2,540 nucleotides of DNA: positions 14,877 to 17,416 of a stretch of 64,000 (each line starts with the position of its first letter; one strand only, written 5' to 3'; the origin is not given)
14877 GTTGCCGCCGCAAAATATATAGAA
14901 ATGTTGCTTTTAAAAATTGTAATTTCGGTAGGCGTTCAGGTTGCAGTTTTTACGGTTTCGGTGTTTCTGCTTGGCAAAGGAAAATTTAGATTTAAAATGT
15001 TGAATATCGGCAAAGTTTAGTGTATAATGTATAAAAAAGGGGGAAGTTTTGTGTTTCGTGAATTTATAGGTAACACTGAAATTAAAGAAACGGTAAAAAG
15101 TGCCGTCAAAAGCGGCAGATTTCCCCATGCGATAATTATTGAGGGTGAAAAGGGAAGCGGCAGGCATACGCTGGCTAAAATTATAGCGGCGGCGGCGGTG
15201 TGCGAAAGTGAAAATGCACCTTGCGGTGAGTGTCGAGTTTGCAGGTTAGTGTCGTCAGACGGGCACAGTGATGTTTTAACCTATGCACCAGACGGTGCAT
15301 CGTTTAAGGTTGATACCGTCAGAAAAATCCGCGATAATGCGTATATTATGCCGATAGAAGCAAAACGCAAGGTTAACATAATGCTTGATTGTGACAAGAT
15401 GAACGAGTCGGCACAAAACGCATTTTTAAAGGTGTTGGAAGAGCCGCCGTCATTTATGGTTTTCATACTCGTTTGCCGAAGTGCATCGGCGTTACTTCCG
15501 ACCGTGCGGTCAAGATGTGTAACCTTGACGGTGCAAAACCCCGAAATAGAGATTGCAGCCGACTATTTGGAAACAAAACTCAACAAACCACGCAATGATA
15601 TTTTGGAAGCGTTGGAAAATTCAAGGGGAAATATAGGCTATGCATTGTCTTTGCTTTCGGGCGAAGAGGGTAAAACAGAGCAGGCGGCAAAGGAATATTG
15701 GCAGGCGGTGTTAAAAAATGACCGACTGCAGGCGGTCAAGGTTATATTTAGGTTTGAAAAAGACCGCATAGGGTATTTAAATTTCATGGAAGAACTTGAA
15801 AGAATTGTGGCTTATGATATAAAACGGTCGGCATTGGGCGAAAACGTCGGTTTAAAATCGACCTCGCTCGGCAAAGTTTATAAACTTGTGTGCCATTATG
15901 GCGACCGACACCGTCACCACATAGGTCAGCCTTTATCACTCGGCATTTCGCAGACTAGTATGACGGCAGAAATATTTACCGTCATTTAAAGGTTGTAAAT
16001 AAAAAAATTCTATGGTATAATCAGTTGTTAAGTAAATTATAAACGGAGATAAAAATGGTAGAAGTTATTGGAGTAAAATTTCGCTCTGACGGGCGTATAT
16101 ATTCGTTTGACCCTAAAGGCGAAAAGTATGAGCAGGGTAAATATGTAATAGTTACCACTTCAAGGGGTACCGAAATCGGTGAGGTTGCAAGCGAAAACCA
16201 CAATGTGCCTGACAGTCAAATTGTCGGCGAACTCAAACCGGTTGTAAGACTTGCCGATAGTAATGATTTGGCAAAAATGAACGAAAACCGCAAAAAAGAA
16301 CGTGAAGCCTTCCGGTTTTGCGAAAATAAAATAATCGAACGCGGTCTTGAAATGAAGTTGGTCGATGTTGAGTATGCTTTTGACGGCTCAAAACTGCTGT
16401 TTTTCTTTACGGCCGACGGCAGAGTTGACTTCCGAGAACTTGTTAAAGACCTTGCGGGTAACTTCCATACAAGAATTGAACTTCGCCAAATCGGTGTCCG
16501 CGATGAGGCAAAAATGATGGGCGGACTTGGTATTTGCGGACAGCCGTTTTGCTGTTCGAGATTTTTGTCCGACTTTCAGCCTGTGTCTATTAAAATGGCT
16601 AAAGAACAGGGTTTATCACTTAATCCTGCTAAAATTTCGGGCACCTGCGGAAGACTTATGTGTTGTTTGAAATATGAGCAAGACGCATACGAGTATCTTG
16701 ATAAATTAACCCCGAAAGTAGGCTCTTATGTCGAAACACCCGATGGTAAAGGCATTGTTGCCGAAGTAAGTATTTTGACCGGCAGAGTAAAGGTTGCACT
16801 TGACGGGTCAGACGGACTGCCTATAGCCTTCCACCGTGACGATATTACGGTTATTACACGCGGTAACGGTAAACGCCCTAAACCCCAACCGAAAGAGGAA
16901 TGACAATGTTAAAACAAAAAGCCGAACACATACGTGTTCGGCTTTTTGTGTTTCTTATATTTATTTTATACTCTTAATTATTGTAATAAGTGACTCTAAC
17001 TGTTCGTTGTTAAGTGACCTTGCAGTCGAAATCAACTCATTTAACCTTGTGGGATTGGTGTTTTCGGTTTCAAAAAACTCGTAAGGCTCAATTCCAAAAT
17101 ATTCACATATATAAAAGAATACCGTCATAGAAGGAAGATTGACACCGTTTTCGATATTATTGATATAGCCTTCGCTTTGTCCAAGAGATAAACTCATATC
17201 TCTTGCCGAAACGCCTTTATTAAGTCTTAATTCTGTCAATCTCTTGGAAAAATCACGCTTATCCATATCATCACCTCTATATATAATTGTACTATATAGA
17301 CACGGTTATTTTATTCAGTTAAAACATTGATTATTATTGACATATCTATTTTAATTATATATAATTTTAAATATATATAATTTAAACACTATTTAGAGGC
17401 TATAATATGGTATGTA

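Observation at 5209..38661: A 33-kb block right of oriC is mostly head-on to replication and splits dnaA from rpmH: apparent one-sided inversion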

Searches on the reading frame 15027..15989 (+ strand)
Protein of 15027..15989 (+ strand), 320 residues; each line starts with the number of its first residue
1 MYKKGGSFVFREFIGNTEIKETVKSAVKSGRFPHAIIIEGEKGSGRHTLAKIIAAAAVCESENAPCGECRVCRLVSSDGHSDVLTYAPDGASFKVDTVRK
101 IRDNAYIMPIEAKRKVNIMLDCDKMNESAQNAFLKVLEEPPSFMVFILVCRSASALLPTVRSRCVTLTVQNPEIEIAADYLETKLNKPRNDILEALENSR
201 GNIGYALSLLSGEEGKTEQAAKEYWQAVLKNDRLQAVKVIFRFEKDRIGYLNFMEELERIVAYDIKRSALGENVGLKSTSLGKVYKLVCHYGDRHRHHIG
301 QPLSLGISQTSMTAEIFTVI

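Call 6: search_protein_families(library=ncbifam, max_evalue=0.00001, proteins=[window:15027-15989:+])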
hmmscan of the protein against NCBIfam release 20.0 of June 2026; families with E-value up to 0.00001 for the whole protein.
window:15027-15989:+ (320 aa): 58 families (the best 25 are shown)
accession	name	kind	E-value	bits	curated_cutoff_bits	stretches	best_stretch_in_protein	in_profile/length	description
TIGR00678.1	holB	equivalog_domain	2e-51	174.3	180.6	1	22-204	3-186/188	DNA polymerase III subunit delta'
NF005926.0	PRK07940.1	equivalog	1.1e-41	143.4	300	1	9-219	4-221/394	DNA polymerase III subunit delta'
NF005972.1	PRK08058.1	equivalog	1.8e-39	135.9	340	1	19-230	13-225/328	DNA polymerase III subunit delta'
NF004310.0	PRK05707.1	equivalog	2.6e-39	135.5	280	1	24-211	13-205/328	DNA polymerase III subunit delta'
TIGR02397.1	dnaX_nterm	equivalog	5.4e-39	134.4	250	1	9-181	12-185/355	DNA polymerase III subunit gamma/tau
NF011524.0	PRK14963.1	equivalog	3.3e-37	128.9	601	1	2-164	5-167/647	DNA polymerase III subunits gamma and tau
NF004046.1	PRK05563.1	equivalog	6.1e-35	121.1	400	1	7-165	11-170/567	DNA polymerase III subunit gamma/tau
NF011514.0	PRK14953.1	equivalog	8.4e-34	117.3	536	1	9-188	14-194/488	DNA polymerase III subunits gamma and tau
NF004047.0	PRK05564.1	equivalog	1.5e-33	116.1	282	1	10-250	3-228/313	DNA polymerase III subunit delta'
NF004759.0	PRK06090.1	equivalog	1.6e-33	116.4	457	1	19-251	11-243/319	DNA polymerase III subunit delta'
NF006430.0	PRK08699.1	equivalog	4e-33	114.8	481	1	27-184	15-184/325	DNA polymerase III subunit delta'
NF005941.0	PRK07993.1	equivalog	4.5e-33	115.2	477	1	26-235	17-231/334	DNA polymerase III subunit delta'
NF005677.0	PRK07471.1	equivalog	2.1e-32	112.7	252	1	12-275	20-306/366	DNA polymerase III subunit delta'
NF011523.0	PRK14962.1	equivalog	7.6e-32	110.7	576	1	2-178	5-182/474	DNA polymerase III subunits gamma and tau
NF005362.0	PRK06871.1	equivalog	3.7e-31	108.5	456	1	21-247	13-240/327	DNA polymerase III subunit delta'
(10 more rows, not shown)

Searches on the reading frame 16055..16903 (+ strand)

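Call 6: search_protein_families(library=ncbifam, max_evalue=0.00001, proteins=[window:16055-16903:+])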
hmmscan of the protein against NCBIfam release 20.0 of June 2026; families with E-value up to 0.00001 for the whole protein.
window:16055-16903:+ (282 aa): 1 family
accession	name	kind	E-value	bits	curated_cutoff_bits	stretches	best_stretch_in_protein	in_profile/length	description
NF041131.1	RicT_YaaT_fam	subfamily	5.8e-94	313.6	70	1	30-240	2-212/213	regulatory iron-sulfur-containing complex subunit RicT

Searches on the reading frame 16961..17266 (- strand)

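Call 6: search_protein_families(library=ncbifam, max_evalue=0.00001, proteins=[window:16961-17266:-])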
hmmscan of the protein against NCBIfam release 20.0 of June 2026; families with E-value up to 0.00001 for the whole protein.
window:16961-17266:- (101 aa): 1 family
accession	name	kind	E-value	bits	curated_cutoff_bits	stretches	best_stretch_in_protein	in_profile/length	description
NF038139.1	Reg_Aceta_RamB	equivalog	7.5e-06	24.8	700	1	8-70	5-66/465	acetate metabolism transcriptional regulator RamB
